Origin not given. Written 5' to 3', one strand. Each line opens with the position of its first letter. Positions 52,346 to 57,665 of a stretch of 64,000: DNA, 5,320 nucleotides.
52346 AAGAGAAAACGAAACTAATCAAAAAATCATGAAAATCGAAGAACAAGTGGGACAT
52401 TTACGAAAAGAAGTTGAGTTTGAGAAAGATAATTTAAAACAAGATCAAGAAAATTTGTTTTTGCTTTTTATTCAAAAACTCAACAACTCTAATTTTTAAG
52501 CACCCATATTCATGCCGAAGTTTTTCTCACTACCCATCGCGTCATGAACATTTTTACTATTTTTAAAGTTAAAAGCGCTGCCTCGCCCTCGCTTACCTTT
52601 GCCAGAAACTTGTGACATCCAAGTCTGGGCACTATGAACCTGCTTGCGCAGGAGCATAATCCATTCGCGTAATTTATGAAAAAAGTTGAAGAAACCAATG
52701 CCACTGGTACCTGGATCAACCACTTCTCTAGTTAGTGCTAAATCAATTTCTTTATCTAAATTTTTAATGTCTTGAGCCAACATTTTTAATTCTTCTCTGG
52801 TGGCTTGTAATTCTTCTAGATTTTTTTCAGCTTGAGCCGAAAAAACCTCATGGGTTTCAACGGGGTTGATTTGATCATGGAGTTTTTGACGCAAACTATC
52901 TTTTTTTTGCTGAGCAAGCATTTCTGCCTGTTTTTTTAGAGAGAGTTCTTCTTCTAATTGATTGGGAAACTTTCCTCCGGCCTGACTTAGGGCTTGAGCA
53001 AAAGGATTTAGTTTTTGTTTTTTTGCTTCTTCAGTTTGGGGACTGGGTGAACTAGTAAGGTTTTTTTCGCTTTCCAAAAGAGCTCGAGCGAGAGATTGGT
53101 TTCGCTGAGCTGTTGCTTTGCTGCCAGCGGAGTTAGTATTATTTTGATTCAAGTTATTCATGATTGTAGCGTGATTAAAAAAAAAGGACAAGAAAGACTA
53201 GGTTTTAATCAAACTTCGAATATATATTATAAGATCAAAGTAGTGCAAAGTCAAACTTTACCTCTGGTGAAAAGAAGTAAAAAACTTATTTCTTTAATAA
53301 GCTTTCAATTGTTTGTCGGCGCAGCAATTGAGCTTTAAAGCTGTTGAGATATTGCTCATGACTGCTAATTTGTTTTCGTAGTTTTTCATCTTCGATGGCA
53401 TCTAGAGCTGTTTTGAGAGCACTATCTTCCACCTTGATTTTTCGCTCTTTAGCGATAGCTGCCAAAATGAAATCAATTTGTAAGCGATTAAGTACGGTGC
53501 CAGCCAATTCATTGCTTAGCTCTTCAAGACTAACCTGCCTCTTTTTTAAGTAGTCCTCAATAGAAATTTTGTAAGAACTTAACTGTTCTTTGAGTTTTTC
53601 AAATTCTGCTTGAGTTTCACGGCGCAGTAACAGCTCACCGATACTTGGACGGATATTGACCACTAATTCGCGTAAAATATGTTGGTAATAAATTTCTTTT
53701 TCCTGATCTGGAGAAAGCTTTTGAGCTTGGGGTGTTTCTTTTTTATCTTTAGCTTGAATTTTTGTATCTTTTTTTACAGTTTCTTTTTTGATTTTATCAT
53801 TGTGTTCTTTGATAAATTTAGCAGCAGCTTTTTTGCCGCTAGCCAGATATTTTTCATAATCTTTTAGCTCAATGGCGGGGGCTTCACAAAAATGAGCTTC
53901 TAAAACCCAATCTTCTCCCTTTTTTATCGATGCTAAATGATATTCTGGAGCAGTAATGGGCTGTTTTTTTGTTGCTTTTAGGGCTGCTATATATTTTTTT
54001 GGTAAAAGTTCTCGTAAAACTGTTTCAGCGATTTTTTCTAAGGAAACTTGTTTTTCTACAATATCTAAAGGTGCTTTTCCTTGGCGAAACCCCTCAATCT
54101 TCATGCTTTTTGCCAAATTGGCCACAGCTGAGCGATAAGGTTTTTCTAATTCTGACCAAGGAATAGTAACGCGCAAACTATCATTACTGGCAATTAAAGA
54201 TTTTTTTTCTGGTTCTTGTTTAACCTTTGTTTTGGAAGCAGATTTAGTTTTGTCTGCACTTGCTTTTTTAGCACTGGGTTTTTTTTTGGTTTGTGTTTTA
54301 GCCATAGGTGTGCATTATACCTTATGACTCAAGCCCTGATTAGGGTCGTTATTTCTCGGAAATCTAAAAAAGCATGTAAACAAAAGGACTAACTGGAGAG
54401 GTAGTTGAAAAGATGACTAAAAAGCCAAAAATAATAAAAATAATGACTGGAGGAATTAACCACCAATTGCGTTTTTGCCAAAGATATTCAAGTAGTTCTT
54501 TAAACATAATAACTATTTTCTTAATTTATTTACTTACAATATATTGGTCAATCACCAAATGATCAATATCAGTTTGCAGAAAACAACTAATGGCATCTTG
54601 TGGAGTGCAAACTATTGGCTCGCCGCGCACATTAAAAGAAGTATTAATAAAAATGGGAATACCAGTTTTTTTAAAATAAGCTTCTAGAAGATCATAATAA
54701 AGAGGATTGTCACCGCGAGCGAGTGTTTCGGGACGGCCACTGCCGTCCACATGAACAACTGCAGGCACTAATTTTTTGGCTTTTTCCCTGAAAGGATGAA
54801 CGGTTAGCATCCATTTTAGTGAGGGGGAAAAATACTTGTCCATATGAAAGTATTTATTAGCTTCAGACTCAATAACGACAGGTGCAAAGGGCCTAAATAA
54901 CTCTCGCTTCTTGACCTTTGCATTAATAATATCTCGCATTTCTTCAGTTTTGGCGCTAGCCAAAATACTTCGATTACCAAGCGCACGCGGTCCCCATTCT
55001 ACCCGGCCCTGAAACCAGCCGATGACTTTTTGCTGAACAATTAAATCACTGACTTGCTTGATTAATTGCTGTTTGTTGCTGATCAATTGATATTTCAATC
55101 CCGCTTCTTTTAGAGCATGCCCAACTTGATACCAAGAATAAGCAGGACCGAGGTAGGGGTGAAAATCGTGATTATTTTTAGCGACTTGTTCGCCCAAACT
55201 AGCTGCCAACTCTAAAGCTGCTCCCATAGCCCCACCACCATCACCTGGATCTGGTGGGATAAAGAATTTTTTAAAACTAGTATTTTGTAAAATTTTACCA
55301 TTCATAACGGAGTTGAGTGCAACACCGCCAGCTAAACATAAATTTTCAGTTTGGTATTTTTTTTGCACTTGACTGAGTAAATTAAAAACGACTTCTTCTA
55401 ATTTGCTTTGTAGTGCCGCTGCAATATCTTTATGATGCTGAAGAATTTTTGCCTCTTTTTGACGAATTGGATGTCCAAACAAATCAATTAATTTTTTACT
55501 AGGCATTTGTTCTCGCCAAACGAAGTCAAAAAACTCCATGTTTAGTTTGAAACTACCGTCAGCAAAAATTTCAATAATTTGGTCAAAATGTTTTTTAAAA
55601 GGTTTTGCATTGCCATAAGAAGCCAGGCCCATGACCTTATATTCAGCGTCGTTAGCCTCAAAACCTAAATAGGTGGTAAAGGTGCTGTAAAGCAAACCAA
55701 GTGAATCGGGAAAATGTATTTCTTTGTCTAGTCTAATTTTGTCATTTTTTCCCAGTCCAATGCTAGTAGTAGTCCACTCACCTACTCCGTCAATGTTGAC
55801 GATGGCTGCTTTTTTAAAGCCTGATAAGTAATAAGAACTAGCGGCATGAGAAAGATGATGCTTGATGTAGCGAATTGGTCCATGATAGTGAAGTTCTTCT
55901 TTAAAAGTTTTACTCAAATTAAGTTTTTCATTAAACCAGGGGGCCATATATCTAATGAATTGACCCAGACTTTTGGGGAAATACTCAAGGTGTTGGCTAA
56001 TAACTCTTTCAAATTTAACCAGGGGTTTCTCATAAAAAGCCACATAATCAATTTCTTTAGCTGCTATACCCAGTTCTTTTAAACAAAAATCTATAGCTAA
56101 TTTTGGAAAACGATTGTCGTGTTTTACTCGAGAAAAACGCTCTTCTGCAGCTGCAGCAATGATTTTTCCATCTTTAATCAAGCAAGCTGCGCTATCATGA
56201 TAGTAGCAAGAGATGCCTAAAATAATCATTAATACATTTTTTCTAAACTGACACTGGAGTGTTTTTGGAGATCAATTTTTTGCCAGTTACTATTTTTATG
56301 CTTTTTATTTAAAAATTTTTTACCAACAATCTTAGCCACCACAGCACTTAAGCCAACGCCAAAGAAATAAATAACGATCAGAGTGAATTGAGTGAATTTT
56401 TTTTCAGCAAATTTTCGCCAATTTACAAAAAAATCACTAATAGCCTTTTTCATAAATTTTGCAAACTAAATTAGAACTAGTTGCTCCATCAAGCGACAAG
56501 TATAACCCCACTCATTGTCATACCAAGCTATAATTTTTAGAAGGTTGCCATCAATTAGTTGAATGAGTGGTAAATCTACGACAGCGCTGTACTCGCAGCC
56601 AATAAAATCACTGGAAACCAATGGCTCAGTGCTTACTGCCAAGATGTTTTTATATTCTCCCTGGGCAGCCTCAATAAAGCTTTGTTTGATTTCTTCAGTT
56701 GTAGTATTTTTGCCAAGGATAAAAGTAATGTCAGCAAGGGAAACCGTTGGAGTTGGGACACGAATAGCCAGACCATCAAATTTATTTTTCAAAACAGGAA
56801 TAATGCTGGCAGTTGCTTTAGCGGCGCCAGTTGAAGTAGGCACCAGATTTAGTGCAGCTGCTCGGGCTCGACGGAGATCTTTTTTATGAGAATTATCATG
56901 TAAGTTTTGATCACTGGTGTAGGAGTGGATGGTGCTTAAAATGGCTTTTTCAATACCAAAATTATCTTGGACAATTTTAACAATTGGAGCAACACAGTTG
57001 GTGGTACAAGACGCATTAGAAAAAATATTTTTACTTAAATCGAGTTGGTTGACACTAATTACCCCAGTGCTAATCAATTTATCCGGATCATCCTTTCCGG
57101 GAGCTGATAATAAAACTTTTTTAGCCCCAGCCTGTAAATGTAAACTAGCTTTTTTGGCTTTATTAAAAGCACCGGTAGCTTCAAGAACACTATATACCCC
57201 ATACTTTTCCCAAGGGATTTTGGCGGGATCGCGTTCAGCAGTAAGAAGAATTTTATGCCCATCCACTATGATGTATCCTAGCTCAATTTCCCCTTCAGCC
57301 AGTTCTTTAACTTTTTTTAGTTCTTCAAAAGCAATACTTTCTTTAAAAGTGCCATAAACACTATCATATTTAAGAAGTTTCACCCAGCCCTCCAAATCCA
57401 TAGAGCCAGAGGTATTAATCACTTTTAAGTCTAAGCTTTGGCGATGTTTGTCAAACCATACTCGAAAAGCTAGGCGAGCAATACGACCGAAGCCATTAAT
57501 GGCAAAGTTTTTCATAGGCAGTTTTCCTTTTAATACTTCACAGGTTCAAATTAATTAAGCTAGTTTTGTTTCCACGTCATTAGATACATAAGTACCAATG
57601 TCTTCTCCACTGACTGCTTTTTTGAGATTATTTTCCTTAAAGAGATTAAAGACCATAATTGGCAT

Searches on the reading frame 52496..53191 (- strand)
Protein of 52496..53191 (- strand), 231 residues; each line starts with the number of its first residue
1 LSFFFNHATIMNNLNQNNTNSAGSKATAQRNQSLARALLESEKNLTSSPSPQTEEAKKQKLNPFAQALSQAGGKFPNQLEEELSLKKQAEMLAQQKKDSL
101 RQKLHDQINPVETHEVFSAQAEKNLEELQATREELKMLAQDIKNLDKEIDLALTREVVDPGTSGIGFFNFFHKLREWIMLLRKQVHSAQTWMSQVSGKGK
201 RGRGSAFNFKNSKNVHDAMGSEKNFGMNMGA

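Call 82: search_protein_families(library=pfam, proteins=[window:52496-53191:-], max_evalue=0.001)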
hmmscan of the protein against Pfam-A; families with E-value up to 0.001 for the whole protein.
window:52496-53191:- (231 aa): 1 family
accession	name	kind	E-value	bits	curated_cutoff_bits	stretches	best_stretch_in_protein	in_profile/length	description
PF18904.5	DUF5660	-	9.2e-15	55.2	24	1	124-225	6-104/109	Domain of unknown function (DUF5660)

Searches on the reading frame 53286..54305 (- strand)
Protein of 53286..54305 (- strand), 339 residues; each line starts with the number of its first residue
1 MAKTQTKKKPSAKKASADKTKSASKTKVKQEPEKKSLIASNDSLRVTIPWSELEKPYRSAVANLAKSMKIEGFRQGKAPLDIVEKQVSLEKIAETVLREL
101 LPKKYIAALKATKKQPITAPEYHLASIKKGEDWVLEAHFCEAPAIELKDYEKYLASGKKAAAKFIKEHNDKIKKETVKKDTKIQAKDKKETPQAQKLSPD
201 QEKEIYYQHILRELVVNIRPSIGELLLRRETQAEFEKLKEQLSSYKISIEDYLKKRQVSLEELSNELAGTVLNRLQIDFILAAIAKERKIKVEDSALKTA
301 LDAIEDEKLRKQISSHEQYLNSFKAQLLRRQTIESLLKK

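Call 76: search_protein_families(library=pfam, proteins=[window:53286-54305:-], max_evalue=0.00001)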
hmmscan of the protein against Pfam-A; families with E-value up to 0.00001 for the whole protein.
window:53286-54305:- (339 aa): 2 families
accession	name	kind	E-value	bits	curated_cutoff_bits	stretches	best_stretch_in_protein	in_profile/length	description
PF05697.18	Trigger_N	-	3.1e-24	86.3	22.2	1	39-153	10-123/144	Bacterial trigger factor protein (TF)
PF05698.19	Trigger_C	-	9.6e-09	35.9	22.7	1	204-337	23-161/162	Bacterial trigger factor protein (TF) C-terminus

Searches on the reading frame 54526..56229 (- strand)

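Call 76: search_protein_families(library=pfam, proteins=[window:54526-56229:-], max_evalue=0.00001)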
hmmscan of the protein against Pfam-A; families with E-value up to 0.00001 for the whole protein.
window:54526-56229:- (567 aa): 3 families
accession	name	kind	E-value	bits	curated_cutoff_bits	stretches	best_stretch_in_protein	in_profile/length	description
PF02543.21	Carbam_trans_N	-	6.5e-86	289.3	24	1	3-339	2-346/346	Carbamoyltransferase N-terminus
PF16861.10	Carbam_trans_C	-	2.8e-66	222.7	27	1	395-567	2-170/170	Carbamoyltransferase C-terminus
PF00814.31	TsaD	-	9.8e-06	25.9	24.8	0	261-326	185-251/264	tRNA N6-adenosine threonylcarbamoyltransferase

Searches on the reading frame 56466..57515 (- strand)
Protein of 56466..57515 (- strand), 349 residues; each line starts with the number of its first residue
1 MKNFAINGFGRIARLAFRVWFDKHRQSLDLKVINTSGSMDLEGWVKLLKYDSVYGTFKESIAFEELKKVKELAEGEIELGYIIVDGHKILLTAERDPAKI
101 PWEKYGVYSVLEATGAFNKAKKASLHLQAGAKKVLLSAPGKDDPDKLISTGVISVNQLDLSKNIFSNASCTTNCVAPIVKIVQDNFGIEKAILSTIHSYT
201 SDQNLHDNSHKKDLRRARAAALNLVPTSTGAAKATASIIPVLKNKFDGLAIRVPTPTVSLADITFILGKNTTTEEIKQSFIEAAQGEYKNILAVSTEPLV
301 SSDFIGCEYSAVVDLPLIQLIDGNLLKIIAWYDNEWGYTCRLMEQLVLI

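Call 76: search_protein_families(library=pfam, proteins=[window:56466-57515:-], max_evalue=0.00001)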
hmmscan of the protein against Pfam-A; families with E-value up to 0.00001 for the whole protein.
window:56466-57515:- (349 aa): 2 families
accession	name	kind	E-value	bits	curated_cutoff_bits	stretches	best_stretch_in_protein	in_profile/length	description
PF02800.25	Gp_dh_C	-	6.3e-56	188.8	24.4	1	175-332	1-158/158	Glyceraldehyde 3-phosphate dehydrogenase, C-terminal domain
PF00044.30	Gp_dh_N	-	3.1e-23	82.4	31.7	1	4-119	3-100/101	Glyceraldehyde 3-phosphate dehydrogenase, NAD binding domain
